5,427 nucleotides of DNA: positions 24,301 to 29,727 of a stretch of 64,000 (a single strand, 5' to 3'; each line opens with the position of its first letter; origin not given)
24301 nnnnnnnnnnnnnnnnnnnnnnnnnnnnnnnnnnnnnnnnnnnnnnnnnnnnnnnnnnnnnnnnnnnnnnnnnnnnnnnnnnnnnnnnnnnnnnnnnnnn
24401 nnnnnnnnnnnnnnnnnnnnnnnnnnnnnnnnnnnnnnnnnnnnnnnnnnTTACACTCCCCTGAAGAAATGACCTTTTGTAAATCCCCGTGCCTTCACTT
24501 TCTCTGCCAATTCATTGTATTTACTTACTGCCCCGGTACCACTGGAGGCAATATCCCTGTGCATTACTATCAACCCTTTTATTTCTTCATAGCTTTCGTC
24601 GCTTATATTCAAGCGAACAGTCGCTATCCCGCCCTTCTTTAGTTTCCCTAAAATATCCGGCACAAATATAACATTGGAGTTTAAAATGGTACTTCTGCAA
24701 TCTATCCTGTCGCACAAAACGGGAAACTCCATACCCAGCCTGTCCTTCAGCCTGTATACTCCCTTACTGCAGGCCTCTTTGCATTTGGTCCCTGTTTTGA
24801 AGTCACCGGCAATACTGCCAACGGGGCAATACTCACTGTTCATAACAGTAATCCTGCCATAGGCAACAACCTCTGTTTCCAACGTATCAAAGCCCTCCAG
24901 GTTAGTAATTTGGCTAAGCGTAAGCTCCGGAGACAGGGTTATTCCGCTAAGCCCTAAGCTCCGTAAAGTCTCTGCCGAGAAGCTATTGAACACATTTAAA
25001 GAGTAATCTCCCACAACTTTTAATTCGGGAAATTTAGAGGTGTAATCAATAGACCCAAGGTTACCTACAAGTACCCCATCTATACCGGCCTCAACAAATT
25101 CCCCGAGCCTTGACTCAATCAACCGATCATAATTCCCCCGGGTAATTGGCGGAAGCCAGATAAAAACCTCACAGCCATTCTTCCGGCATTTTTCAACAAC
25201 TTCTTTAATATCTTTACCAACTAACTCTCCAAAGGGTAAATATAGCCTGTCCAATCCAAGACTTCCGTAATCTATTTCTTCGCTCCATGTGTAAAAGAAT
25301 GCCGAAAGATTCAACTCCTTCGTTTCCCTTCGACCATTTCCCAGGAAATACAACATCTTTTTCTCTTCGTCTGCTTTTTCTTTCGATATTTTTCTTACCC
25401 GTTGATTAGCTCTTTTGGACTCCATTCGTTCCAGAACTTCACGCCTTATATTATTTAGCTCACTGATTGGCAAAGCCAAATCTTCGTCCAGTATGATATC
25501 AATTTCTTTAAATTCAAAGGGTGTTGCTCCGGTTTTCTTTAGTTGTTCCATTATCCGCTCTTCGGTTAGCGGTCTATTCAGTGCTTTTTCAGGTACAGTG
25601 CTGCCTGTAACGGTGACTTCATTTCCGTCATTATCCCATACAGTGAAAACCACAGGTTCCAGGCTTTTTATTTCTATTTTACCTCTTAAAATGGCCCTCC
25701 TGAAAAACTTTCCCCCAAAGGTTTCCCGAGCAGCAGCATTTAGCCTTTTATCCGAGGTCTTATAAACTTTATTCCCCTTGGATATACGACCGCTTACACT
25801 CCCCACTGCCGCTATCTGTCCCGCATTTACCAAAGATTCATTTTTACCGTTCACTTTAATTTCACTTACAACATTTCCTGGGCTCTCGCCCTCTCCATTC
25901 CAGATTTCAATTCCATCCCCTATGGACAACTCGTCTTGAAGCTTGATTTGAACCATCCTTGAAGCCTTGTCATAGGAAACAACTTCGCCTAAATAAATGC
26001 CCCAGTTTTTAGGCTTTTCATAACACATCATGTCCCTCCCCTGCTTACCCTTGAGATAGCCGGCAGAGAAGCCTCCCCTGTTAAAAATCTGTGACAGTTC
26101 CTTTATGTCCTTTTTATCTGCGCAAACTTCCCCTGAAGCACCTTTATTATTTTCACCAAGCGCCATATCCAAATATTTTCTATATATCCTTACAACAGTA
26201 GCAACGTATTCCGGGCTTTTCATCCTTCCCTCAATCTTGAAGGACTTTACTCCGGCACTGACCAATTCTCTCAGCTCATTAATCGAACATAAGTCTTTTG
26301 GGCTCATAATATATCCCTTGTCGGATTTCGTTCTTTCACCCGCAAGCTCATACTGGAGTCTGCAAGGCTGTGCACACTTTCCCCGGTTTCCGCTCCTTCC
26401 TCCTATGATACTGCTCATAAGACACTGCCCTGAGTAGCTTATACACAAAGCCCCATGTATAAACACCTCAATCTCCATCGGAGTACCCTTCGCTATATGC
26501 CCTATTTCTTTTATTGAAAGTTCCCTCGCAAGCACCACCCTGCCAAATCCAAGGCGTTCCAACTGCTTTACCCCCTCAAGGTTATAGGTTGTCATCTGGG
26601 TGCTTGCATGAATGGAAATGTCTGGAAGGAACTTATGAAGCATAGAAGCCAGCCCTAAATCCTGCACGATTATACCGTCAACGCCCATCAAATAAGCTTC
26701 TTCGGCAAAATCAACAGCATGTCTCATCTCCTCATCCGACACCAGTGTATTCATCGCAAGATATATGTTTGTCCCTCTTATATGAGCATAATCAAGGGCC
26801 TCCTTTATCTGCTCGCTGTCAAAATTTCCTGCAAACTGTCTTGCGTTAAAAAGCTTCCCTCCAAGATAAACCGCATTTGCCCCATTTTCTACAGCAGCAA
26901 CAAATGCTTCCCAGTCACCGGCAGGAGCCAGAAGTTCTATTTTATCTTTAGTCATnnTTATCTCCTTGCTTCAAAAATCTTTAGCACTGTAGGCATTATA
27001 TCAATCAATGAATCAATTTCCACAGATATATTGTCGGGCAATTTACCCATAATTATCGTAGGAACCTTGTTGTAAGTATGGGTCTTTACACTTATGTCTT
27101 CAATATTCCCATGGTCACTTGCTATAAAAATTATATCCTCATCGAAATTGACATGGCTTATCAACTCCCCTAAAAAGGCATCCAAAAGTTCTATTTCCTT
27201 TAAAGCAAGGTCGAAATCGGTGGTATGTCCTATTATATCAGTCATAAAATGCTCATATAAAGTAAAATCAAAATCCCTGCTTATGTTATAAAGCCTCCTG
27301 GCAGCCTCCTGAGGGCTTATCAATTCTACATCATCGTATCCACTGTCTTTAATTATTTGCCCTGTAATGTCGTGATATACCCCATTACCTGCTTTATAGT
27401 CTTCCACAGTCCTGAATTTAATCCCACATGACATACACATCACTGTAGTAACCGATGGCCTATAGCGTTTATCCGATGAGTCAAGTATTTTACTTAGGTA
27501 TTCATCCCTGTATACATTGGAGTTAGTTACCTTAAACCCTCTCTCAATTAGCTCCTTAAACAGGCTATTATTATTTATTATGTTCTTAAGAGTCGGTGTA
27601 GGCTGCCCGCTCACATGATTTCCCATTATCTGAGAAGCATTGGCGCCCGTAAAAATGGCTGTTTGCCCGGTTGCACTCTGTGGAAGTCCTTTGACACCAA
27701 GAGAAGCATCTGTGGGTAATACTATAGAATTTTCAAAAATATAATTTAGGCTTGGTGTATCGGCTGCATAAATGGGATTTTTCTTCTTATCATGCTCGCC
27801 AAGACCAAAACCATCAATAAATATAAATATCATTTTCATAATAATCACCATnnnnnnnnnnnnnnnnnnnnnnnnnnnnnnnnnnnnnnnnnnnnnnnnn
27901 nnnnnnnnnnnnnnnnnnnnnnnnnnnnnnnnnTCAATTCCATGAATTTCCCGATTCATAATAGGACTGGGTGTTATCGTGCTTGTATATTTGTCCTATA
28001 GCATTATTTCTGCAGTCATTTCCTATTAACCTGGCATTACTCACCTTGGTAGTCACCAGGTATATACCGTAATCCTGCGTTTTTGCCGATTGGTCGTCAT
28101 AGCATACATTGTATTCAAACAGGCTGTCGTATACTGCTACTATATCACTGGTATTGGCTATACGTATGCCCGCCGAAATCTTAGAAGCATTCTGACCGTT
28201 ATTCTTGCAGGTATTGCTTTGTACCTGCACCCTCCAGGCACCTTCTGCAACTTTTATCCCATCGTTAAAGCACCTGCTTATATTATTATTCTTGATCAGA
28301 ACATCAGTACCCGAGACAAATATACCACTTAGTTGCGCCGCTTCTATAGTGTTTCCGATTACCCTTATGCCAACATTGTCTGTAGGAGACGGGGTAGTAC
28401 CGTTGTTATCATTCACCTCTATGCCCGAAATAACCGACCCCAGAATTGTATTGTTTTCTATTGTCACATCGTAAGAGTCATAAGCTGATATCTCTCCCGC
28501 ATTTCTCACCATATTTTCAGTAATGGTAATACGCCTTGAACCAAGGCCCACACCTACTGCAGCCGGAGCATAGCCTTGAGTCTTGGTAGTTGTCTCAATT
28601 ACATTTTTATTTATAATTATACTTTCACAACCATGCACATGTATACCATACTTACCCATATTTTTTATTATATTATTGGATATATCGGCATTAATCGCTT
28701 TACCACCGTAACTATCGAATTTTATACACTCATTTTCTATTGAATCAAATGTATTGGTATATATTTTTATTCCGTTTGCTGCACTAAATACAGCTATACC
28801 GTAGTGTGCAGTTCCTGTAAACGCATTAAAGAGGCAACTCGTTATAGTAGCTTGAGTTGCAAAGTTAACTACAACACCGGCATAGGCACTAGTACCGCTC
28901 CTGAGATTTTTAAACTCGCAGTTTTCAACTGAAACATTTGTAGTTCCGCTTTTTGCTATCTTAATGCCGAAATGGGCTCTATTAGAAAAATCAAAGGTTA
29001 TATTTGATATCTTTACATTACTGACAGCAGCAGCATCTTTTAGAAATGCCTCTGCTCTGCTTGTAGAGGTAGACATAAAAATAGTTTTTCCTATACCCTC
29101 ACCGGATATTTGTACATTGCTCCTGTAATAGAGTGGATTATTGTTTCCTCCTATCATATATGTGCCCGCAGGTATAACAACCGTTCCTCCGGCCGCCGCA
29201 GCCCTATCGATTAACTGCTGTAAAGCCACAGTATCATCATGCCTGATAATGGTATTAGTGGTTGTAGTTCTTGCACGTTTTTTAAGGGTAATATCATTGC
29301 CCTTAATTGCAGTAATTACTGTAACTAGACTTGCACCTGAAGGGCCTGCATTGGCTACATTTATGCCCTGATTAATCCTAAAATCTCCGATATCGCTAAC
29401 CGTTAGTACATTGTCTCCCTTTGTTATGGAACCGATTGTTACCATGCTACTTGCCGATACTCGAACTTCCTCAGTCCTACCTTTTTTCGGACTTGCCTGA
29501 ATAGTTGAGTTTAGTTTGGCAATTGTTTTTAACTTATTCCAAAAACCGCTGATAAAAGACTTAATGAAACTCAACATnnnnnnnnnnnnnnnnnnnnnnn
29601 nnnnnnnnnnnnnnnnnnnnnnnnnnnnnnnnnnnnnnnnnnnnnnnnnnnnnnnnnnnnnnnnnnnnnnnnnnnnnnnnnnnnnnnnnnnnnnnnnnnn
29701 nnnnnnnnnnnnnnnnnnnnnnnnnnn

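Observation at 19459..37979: Family of nested-hairpin interspersed elements with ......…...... termini, a conserved core and compensatory base-pair changes in the stems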

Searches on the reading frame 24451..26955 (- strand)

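Call 51: search_protein_families(library=pfam, proteins=[window:24451-26955:-], max_evalue=0.00001)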
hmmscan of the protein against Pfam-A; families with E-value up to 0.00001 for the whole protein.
window:24451-26955:- (834 aa): 2 families
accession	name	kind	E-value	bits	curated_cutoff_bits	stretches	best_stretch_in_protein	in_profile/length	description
PF01136.24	Peptidase_U32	-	3.5e-100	334.5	22.4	2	78-305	2-231/233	Peptidase family U32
PF12392.13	DUF3656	-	9.5e-27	94.3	22.1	1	397-515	1-108/109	Collagenase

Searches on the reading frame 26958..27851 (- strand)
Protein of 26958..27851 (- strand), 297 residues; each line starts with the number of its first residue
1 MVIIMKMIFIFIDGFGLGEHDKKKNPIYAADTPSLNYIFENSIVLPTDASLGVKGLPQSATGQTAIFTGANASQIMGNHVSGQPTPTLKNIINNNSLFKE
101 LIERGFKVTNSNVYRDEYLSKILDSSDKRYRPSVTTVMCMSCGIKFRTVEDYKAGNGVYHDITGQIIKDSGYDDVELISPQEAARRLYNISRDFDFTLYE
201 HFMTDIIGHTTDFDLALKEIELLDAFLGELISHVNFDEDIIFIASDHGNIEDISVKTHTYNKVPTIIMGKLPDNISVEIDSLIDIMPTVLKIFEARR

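Call 51: search_protein_families(library=pfam, proteins=[window:26958-27851:-], max_evalue=0.00001)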
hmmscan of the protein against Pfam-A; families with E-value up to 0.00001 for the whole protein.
window:26958-27851:- (297 aa): 1 family
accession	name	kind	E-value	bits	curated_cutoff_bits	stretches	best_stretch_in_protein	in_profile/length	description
PF01676.23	Metalloenzyme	-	3.1e-24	86.3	24.3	1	5-294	1-249/252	Metalloenzyme superfamily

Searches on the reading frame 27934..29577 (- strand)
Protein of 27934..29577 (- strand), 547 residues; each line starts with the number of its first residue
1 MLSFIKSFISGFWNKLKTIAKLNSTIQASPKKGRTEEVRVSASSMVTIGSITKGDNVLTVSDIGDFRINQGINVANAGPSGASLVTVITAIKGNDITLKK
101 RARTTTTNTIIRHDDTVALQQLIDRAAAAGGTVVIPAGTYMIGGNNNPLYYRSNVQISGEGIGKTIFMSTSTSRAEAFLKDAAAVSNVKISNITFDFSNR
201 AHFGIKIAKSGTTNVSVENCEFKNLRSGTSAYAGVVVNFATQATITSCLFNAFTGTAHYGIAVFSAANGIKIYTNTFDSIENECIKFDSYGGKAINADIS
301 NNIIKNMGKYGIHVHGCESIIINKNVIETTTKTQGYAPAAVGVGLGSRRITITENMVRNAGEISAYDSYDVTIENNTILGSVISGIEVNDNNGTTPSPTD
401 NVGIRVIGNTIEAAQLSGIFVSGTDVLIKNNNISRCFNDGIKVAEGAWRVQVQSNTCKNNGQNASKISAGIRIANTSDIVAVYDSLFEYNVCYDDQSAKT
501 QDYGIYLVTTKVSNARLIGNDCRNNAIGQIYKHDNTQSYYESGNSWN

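Call 16: search_protein_families(library=pfam, proteins=[window:27934-29577:-])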
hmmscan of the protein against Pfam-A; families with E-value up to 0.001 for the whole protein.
window:27934-29577:- (547 aa): 2 families
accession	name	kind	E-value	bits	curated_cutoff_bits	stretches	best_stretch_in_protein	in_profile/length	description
PF13229.12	Beta_helix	-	4e-23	82.2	25.9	3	185-355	8-156/158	Right handed beta helix region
PF05048.19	NosD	-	5.1e-09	36.3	23.6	2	293-394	45-139/212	Periplasmic copper-binding protein (NosD)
